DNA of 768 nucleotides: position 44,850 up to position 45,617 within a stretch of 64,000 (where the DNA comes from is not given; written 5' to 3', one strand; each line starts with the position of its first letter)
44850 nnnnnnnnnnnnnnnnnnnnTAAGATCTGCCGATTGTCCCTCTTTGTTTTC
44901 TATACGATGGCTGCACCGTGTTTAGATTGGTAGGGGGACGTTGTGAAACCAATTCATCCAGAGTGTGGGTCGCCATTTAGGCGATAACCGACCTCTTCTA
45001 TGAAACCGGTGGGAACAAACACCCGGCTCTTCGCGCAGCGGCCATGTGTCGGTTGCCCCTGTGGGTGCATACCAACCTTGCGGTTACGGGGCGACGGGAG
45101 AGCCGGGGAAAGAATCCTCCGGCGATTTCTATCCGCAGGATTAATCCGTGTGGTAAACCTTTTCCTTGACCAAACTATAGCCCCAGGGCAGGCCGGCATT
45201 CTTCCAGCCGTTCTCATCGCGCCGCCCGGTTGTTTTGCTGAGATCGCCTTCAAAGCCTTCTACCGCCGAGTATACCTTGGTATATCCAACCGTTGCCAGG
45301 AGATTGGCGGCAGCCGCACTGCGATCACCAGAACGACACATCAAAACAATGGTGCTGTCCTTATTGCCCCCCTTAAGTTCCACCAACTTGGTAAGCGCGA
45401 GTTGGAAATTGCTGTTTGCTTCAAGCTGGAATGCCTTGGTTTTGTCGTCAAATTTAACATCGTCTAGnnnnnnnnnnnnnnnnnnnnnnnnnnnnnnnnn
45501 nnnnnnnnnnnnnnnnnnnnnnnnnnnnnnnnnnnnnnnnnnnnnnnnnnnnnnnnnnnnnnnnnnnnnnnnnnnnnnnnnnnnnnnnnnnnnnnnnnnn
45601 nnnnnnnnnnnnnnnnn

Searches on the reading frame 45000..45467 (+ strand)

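Call 15: search_protein_families(library=pfam, proteins=[window:45000-45467:+], max_evalue=1)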
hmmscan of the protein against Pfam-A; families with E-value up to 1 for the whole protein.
window:45000-45467:+ (155 aa): 1 family
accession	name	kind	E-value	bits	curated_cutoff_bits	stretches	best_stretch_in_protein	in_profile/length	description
PF01993.23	MTD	-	0.012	15.5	25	0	43-90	141-191/274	methylene-5,6,7,8-tetrahydromethanopterin dehydrogenase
